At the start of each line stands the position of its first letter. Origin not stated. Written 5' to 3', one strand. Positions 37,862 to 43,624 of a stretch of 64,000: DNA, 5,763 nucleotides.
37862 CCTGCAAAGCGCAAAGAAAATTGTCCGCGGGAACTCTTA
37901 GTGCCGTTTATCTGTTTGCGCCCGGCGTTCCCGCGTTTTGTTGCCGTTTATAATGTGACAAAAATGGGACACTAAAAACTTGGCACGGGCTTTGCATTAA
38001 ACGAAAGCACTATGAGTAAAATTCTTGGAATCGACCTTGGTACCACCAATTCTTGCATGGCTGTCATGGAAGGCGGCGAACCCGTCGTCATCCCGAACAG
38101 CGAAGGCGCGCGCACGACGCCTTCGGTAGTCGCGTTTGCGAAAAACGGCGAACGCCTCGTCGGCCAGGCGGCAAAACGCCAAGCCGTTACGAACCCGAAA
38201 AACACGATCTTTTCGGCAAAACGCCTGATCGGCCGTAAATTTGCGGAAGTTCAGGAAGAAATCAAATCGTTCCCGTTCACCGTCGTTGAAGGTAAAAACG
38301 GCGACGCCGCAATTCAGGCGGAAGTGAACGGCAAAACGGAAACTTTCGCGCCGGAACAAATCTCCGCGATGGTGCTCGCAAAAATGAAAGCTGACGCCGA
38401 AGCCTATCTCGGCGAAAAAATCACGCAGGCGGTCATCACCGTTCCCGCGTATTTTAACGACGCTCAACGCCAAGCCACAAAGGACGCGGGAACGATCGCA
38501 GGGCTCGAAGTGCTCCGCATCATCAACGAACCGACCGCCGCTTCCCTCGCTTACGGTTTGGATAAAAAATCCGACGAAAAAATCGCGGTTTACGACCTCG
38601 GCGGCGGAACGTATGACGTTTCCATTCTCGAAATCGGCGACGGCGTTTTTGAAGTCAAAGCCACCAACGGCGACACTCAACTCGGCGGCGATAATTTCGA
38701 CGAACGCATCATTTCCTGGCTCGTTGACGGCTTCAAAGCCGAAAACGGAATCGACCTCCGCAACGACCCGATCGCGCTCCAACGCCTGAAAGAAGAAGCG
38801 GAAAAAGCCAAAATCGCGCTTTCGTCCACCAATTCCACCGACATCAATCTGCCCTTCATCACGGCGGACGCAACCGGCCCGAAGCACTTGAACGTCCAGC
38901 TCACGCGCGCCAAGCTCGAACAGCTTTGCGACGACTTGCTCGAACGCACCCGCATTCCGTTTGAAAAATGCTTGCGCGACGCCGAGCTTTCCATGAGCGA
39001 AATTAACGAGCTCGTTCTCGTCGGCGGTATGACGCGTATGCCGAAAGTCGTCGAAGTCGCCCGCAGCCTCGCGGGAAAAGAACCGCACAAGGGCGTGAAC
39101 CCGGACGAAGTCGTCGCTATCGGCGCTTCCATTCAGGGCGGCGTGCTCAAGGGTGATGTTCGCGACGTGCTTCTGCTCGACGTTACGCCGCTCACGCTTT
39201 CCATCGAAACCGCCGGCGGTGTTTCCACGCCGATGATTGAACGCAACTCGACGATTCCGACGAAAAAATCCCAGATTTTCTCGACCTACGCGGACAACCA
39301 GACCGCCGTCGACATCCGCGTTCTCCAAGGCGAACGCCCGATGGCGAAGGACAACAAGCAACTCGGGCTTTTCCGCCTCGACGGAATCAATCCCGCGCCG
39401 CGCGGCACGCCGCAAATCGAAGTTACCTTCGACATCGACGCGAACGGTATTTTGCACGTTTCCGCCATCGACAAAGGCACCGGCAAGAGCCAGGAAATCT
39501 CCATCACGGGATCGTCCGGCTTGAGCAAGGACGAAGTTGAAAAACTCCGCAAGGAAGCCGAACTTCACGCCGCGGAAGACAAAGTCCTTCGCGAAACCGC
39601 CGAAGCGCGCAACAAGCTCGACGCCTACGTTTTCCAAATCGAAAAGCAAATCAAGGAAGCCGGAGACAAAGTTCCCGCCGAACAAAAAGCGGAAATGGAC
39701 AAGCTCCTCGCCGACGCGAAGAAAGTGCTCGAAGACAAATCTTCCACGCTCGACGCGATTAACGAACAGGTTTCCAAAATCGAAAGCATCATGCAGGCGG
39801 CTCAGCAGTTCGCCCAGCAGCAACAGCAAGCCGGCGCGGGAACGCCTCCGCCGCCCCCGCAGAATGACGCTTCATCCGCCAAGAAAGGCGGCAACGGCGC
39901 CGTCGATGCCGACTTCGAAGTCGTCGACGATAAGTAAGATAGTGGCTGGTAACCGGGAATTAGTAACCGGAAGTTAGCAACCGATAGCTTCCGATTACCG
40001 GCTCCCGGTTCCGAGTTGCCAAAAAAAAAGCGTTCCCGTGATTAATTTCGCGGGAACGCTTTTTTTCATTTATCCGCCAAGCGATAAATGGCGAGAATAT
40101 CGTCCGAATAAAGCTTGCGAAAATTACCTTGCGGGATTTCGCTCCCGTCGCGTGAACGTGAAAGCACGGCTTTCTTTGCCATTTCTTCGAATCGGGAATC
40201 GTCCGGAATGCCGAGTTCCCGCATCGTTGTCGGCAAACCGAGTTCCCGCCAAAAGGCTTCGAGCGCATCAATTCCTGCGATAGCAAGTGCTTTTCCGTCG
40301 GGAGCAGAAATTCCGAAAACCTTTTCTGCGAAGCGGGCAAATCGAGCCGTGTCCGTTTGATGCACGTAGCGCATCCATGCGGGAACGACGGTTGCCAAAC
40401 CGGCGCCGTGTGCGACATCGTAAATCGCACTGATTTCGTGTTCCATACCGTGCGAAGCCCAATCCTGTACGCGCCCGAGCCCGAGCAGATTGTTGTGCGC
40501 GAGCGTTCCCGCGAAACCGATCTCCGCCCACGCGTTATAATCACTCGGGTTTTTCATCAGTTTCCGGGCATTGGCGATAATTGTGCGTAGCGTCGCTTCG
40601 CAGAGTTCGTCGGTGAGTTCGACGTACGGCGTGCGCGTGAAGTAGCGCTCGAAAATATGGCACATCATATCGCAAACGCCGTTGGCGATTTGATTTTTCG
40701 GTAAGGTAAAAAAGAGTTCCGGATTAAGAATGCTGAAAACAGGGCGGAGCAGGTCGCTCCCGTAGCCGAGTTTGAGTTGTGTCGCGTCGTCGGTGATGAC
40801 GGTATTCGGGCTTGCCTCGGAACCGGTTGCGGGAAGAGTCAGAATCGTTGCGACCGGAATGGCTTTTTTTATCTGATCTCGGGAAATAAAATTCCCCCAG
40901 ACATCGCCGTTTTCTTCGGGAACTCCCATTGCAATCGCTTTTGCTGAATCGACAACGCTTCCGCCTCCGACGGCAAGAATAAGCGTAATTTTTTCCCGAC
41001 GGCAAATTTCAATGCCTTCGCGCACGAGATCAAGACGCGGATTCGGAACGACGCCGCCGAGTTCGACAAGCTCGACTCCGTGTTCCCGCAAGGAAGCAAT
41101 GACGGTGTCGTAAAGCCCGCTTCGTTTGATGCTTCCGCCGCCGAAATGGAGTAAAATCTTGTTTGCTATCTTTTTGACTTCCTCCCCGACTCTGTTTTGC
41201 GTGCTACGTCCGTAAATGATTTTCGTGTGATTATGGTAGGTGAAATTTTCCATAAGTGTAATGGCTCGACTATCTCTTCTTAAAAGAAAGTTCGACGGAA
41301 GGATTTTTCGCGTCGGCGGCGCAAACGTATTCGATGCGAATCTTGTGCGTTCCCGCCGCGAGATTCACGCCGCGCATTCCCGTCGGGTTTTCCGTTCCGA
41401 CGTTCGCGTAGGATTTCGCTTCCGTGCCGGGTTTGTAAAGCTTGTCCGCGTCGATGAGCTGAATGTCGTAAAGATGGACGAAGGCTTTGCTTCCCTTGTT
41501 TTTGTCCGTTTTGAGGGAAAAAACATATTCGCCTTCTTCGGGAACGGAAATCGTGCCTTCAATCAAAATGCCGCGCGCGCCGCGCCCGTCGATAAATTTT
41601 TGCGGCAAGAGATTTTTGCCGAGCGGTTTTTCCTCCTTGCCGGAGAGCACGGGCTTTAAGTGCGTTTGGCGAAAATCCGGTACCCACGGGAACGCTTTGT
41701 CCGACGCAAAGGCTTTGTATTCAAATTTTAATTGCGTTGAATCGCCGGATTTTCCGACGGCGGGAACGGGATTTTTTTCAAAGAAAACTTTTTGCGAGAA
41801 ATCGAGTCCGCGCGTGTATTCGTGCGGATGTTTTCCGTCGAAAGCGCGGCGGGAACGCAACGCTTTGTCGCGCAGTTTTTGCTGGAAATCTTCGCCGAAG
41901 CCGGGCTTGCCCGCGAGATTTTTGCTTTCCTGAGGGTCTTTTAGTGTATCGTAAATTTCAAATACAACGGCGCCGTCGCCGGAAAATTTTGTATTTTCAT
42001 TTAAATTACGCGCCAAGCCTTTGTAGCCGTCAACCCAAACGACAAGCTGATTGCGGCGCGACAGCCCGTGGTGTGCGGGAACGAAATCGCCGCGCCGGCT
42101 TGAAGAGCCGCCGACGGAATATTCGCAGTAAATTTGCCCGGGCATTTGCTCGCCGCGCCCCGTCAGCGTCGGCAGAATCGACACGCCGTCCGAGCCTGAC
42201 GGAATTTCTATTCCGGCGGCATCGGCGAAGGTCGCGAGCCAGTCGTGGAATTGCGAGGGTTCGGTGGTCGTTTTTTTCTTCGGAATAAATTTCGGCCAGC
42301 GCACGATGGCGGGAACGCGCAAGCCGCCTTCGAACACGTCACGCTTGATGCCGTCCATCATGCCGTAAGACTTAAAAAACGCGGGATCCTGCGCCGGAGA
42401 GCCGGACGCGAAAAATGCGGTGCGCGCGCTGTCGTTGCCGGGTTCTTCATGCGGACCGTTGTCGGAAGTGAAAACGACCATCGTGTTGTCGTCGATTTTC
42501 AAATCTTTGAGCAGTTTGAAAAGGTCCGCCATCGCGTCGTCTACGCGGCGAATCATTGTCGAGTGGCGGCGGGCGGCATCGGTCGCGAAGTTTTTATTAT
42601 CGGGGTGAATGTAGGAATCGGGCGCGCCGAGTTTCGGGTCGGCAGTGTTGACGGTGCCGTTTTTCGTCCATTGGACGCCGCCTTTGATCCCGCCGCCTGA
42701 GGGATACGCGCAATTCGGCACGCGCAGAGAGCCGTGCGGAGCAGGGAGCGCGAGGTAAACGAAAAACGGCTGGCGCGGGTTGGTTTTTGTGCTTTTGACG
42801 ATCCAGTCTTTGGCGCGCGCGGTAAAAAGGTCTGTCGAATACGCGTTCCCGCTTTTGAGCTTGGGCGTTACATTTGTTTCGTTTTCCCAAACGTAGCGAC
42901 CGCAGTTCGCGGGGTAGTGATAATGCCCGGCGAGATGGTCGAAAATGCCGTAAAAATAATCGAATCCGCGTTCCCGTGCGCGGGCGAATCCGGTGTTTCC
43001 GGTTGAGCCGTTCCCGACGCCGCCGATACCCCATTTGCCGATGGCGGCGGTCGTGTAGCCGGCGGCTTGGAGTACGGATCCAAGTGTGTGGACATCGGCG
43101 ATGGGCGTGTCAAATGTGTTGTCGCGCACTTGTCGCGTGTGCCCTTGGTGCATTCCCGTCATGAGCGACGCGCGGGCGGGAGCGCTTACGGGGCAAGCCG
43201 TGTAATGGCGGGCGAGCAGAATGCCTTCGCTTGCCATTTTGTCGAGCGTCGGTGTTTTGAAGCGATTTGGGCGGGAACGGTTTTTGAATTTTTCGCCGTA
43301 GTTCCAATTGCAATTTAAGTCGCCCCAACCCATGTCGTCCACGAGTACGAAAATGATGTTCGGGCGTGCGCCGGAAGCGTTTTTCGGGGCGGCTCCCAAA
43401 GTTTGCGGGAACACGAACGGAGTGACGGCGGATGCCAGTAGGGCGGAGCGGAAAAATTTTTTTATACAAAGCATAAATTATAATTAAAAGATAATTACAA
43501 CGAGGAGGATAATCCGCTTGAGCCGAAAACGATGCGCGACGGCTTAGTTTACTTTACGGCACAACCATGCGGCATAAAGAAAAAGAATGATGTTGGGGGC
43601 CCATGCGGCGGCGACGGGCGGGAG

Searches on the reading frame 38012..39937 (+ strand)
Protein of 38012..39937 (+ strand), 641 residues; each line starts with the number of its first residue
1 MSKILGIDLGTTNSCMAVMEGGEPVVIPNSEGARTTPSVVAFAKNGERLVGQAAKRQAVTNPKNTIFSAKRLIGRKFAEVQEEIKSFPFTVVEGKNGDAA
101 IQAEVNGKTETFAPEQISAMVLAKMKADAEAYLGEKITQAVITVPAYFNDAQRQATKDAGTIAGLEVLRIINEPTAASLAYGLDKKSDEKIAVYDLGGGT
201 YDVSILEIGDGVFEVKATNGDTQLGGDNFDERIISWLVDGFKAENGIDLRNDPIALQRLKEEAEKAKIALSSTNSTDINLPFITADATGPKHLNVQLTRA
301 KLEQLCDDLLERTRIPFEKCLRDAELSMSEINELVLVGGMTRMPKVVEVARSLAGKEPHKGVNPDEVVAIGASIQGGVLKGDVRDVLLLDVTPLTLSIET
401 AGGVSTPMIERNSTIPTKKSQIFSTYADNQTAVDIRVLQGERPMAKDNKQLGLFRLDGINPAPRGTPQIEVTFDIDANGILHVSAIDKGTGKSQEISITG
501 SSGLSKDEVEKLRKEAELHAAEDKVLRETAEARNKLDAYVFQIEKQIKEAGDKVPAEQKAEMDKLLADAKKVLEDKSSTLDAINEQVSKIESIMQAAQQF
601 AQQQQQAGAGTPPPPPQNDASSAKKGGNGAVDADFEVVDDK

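Call 64: search_protein_families(library=ncbifam, proteins=[window:38012-39937:+], max_evalue=1e-20)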
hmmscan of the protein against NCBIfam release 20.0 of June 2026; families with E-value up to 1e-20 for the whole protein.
window:38012-39937:+ (641 aa): 7 families
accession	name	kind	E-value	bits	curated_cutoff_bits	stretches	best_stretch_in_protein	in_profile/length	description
NF001413.0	PRK00290.1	equivalog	6.5e-297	986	648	1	1-640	1-623/625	molecular chaperone DnaK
TIGR02350.1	prok_dnaK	equivalog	6.8e-289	959.3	822.55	1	3-600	1-593/596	molecular chaperone DnaK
NF009947.0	PRK13411.1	equivalog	5.2e-262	870.7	1002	1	1-605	1-603/662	molecular chaperone DnaK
NF009946.0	PRK13410.1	equivalog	1.3e-246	820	1019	1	1-606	1-607/669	molecular chaperone DnaK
NF003520.0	PRK05183.1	subfamily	6.5e-178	593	620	1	5-604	22-604/621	Fe-S protein assembly chaperone HscA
TIGR01991.1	HscA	equivalog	5.7e-176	586.5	708.55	1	5-604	2-584/600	Fe-S protein assembly chaperone HscA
NF002399.0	PRK01433.1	equivalog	1.3e-114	384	743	1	4-596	21-572/595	Fe-S protein assembly chaperone HscA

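Call 65: find_homologous_proteins(query=window:38012-39937:+, max_evalue=1e-100)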
Query window:38012-39937:+ (641 aa): 8000 proteins with E <= 1e-100 among 8000 candidates; the best 120 are listed.
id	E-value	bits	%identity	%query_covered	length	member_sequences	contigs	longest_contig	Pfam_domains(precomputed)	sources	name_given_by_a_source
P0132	0.0e+0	1314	95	100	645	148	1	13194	PF00012.27,PF06723.20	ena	-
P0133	0.0e+0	1282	92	100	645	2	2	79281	PF00012.27,PF06723.20,PF14450.13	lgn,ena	-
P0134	0.0e+0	1278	92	100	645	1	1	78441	PF00012.27,PF06723.20,PF14450.13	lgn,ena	-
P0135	0.0e+0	1272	91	100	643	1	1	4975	PF00012.27,PF06723.20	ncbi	-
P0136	0.0e+0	1264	90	100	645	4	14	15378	PF00012.27,PF06723.20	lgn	-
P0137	0.0e+0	1230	89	100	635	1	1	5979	PF00012.27,PF06723.20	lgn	-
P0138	0.0e+0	1104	79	100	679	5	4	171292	PF00012.27,PF06723.20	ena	-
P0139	0.0e+0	1097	79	100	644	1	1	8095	PF00012.27,PF06723.20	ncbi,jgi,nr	ncbi:MAG: molecular chaperone DnaK [Puniceicoccales bacterium]|jgi:molecular chaperone DnaK|nr:molec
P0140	0.0e+0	1087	78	100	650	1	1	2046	PF00012.27,PF06723.20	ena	-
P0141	0.0e+0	1086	78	100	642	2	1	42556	PF00012.27,PF06723.20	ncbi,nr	ncbi:MAG: molecular chaperone DnaK [Puniceicoccales bacterium]|nr:molecular chaperone DnaK [Puniceic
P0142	0.0e+0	1072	82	93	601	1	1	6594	PF00012.27,PF06723.20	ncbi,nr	ncbi:MAG: molecular chaperone DnaK, partial [Puniceicoccales bacterium]|nr:molecular chaperone DnaK 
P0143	0.0e+0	1069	77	100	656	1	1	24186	PF00012.27,PF06723.20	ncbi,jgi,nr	ncbi:MAG: molecular chaperone DnaK [Puniceicoccales bacterium]|jgi:molecular chaperone DnaK|nr:molec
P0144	0.0e+0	1066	75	100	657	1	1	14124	PF00012.27,PF06723.20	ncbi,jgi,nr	ncbi:MAG: molecular chaperone DnaK [Puniceicoccales bacterium]|jgi:molecular chaperone DnaK|nr:molec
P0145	0.0e+0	1065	76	100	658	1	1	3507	PF00012.27,PF06723.20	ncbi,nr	ncbi:MAG: molecular chaperone DnaK [Puniceicoccales bacterium]|nr:molecular chaperone DnaK [Puniceic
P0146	0.0e+0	1055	73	100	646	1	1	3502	PF00012.27,PF06723.20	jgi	-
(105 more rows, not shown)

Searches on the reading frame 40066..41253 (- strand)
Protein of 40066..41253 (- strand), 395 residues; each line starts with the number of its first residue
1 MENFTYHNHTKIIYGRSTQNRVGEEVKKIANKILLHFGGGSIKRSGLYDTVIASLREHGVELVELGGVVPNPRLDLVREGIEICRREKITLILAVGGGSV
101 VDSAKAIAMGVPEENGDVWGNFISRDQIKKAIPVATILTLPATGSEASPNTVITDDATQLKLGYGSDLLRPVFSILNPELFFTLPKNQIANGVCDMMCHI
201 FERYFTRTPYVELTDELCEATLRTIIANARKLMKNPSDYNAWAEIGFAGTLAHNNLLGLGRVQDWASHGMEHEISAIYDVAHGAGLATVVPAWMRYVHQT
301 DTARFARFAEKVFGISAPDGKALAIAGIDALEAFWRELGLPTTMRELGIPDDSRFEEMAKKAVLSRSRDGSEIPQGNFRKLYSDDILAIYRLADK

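Call 68: search_protein_families(library=pfam, proteins=[window:40066-41253:-], max_evalue=0.00001)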
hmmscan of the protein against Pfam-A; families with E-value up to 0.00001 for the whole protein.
window:40066-41253:- (395 aa): 2 families
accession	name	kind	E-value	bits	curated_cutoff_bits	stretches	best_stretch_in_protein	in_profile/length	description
PF00465.25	Fe-ADH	-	2.2e-42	144.9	31.3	1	10-178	2-168/168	Iron-containing alcohol dehydrogenase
PF25137.1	ADH_Fe_C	-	1.3e-38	133.1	27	1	190-391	2-191/194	Fe-containing alcohol dehydrogenase family, C-terminal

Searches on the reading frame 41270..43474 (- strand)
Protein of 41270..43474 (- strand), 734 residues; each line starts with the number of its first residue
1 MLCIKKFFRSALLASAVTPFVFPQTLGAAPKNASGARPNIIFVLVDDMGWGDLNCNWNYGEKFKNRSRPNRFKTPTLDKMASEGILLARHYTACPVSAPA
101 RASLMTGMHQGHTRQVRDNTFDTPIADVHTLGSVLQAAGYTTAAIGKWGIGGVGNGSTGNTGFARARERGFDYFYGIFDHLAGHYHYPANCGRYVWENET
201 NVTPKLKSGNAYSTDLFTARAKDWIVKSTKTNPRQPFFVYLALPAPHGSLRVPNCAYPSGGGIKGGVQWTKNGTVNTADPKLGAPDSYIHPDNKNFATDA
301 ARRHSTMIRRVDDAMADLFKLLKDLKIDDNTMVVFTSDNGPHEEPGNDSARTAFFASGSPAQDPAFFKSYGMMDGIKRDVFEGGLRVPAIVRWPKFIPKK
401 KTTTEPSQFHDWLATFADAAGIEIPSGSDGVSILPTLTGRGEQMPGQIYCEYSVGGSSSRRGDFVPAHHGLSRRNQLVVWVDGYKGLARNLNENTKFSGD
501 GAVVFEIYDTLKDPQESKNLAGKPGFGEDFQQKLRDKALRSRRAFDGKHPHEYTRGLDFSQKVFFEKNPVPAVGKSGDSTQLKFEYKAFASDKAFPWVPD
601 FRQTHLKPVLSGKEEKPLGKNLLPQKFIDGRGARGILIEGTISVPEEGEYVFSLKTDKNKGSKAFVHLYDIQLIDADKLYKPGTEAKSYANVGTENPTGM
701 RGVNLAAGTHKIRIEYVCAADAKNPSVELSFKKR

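Call 64: search_protein_families(library=ncbifam, proteins=[window:41270-43474:-], max_evalue=1e-20)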
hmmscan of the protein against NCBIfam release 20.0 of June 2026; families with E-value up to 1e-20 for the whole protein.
window:41270-43474:- (734 aa): 3 families
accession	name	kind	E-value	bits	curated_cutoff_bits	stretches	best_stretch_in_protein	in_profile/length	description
NF010322.0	PRK13759.1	equivalog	1.1e-33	116.5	481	1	35-340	4-306/486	arylsulfatase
TIGR03417.1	chol_sulfatase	equivalog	8.3e-23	81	433.45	0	37-149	2-102/500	choline-sulfatase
NF045661.1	HdlasePehA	equivalog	8.6e-21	74.1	900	0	70-146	24-98/506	phosphoric/sulfuric ester hydrolase PehA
